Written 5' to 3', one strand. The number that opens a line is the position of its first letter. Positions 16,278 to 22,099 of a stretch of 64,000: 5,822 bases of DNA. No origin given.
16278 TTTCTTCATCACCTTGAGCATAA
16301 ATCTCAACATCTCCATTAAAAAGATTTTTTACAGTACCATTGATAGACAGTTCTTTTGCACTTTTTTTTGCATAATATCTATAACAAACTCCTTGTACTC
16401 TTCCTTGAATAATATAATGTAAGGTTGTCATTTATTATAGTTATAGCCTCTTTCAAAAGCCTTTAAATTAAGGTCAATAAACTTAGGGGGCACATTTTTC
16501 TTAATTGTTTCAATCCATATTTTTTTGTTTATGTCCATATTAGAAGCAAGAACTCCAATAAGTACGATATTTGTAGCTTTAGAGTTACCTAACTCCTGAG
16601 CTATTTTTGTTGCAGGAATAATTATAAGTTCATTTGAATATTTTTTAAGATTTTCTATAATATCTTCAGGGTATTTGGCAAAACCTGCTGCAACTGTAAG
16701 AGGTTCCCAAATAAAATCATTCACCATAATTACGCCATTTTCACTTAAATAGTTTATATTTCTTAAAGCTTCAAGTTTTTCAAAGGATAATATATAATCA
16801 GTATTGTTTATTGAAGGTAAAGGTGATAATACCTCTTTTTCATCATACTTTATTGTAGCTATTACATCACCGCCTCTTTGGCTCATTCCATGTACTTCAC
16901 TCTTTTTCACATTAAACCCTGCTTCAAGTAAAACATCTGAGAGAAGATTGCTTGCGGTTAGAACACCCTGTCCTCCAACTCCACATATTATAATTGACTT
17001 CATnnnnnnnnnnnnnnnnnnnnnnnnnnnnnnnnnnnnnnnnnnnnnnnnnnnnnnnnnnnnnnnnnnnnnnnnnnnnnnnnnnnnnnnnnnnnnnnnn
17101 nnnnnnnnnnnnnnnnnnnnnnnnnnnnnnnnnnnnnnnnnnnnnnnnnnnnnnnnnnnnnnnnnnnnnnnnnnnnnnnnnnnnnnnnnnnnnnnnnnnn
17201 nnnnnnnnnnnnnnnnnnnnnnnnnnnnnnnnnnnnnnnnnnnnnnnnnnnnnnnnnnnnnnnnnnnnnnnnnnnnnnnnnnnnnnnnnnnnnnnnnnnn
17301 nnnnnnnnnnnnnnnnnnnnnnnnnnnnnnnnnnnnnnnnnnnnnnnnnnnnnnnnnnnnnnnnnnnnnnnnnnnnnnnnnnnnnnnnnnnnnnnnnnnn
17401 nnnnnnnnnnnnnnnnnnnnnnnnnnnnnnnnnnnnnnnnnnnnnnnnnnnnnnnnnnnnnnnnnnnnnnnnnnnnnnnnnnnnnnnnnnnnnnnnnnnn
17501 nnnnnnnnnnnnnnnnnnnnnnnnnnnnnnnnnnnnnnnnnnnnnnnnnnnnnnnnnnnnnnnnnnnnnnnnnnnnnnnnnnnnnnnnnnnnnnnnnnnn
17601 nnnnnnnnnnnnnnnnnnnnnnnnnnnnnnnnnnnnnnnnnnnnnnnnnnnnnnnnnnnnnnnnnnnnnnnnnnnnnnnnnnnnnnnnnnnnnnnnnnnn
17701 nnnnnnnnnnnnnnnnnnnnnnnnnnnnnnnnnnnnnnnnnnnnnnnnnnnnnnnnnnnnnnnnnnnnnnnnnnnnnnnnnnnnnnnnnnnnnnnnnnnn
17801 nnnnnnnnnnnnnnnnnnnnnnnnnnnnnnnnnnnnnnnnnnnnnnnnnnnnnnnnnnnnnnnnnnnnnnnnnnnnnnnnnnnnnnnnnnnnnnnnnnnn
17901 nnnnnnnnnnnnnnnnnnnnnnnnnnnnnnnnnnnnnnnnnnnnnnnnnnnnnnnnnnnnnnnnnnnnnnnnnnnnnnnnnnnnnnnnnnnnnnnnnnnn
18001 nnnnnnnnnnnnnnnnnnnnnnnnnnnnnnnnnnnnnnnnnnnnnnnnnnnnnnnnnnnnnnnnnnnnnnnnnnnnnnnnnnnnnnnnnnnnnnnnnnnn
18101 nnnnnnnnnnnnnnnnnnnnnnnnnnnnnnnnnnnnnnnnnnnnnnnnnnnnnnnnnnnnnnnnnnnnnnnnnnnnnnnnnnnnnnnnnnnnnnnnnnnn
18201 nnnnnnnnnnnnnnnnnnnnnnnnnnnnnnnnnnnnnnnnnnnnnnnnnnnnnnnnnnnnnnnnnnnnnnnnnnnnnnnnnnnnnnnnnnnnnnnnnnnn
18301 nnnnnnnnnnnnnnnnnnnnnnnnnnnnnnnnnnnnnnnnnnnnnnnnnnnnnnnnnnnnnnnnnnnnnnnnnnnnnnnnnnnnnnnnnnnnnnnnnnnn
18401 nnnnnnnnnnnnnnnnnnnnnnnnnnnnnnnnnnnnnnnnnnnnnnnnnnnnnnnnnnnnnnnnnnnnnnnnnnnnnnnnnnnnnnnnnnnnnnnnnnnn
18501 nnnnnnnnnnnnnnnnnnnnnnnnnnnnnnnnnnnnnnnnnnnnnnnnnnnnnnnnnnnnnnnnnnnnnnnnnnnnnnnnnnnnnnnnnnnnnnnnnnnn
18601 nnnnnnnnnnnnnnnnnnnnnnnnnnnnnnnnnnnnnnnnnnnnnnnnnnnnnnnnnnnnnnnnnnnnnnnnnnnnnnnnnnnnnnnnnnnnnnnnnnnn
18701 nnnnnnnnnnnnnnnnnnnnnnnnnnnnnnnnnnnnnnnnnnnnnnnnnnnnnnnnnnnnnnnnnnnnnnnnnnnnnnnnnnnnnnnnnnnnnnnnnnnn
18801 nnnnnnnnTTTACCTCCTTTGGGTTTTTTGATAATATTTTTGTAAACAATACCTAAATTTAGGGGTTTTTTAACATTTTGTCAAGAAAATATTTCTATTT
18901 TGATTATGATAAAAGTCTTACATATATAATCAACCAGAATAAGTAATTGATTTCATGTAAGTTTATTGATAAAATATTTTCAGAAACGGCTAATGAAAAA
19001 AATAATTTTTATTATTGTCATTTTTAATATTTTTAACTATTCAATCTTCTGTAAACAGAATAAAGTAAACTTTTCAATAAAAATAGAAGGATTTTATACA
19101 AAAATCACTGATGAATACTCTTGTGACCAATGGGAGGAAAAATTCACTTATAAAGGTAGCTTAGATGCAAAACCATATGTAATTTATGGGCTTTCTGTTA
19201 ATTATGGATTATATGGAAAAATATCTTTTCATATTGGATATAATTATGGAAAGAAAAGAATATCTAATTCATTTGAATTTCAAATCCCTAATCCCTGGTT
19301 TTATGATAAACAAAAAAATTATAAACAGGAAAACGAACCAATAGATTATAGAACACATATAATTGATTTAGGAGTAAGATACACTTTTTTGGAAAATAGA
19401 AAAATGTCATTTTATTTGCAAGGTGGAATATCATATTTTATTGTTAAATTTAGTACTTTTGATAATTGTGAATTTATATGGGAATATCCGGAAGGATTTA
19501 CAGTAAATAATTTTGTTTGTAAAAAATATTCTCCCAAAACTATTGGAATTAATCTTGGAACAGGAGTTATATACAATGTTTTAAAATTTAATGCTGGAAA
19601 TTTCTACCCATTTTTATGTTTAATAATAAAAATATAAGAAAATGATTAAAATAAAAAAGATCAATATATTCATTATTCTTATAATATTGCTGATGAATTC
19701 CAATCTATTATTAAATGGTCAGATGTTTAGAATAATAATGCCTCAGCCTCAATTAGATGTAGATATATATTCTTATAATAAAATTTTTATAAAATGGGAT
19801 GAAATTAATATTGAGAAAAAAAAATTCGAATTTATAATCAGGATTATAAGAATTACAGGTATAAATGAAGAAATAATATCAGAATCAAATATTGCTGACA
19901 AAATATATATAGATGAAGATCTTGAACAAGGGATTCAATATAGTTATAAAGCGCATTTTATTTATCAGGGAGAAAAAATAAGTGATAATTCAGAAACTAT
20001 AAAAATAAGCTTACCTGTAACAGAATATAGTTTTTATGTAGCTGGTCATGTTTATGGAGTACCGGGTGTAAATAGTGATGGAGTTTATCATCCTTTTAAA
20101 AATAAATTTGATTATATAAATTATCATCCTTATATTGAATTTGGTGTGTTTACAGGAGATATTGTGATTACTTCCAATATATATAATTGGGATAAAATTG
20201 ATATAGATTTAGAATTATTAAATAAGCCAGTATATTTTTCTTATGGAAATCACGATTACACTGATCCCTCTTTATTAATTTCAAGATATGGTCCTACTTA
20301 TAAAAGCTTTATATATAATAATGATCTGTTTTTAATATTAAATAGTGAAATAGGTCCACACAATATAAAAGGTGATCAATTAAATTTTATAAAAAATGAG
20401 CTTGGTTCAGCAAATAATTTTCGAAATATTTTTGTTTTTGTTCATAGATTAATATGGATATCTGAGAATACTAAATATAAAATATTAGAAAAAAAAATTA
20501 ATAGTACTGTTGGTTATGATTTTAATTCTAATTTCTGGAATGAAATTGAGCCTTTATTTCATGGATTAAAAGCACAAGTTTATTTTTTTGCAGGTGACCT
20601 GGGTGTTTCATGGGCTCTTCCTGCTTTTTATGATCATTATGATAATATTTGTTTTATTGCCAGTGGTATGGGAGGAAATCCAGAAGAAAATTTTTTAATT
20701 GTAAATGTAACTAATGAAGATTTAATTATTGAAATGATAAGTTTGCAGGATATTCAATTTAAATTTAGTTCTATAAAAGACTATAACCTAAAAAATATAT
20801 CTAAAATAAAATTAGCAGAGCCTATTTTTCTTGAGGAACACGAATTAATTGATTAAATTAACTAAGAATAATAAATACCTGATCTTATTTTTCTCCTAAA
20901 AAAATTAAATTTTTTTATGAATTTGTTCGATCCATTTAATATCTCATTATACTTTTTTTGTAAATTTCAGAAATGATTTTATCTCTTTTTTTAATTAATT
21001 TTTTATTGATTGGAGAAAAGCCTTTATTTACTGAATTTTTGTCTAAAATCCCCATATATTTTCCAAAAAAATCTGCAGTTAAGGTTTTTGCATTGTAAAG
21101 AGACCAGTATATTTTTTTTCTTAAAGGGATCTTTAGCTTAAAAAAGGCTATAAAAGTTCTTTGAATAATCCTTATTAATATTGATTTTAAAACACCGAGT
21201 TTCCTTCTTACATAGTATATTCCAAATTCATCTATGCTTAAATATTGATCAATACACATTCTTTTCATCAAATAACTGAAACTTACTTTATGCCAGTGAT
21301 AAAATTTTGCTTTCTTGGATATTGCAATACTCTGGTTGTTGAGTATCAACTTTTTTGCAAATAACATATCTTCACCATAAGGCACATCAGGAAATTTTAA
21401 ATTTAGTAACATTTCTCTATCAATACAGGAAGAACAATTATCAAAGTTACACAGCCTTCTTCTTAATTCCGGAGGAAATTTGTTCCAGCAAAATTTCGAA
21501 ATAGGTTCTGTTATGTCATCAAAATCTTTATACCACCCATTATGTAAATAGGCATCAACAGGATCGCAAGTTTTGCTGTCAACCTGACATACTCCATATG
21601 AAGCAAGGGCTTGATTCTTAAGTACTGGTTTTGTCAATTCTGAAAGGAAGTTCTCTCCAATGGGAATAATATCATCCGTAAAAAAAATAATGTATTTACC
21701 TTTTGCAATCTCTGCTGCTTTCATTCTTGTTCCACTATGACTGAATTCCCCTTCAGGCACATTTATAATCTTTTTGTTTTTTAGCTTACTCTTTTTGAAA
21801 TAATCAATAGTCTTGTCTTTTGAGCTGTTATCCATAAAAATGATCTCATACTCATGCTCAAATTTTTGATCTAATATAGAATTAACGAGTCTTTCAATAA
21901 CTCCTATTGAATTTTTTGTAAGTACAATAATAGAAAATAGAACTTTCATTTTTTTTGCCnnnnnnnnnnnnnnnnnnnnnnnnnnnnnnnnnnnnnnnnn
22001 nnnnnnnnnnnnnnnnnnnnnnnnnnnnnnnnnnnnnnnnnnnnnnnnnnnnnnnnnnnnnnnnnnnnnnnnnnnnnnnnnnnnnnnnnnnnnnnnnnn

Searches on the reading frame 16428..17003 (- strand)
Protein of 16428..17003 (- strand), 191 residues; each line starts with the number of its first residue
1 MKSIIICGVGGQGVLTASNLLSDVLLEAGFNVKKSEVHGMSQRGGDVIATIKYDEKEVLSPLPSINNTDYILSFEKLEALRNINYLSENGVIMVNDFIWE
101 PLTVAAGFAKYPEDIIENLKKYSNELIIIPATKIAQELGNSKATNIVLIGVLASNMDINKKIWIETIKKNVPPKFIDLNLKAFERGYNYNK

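Call 125: search_protein_families(library=pfam, proteins=[window:16428-17003:-], max_evalue=0.0001)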
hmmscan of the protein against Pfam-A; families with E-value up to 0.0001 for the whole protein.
window:16428-17003:- (191 aa): 1 family
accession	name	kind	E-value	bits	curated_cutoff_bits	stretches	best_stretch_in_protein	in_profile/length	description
PF01558.24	POR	-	5.8e-38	131.2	27.4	1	10-188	1-173/173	Pyruvate ferredoxin/flavodoxin oxidoreductase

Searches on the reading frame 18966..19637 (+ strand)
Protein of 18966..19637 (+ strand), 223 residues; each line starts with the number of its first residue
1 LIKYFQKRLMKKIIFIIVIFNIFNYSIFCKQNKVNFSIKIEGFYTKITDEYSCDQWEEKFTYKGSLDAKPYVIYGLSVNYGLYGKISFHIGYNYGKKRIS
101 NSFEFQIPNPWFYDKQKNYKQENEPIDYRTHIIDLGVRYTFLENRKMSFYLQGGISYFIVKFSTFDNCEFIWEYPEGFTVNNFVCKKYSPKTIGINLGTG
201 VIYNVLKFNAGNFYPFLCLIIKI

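Call 62: search_protein_families(library=pfam, proteins=[window:18966-19637:+], max_evalue=0.001)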
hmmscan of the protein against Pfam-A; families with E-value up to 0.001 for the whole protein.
window:18966-19637:+ (223 aa): 1 family
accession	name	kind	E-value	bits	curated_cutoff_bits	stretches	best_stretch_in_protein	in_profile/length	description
PF13505.12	OMP_b-brl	-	0.0003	21.4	28.7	1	74-206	46-141/175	Outer membrane protein beta-barrel domain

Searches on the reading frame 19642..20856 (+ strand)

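Call 14: search_protein_families(library=pfam, proteins=[window:19642-20856:+], max_evalue=0.001)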
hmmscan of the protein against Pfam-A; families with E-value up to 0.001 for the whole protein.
window:19642-20856:+ (404 aa): 1 family
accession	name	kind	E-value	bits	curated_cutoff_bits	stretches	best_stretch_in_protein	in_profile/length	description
PF00149.33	Metallophos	-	5.3e-05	24.2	21.5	1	147-300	13-172/191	Calcineurin-like phosphoesterase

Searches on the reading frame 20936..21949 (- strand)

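Call 14: search_protein_families(library=pfam, proteins=[window:20936-21949:-], max_evalue=0.001)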
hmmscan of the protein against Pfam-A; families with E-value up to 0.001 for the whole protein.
window:20936-21949:- (337 aa): 2 families
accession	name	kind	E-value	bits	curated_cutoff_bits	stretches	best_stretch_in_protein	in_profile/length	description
PF00535.33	Glycos_transf_2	-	1.3e-17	64.7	23.3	1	6-129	1-126/168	Glycosyl transferase family 2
PF10111.15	Glyco_tranf_2_2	-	0.00022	21.3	27.3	1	17-94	15-92/276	Glycosyltransferase like family 2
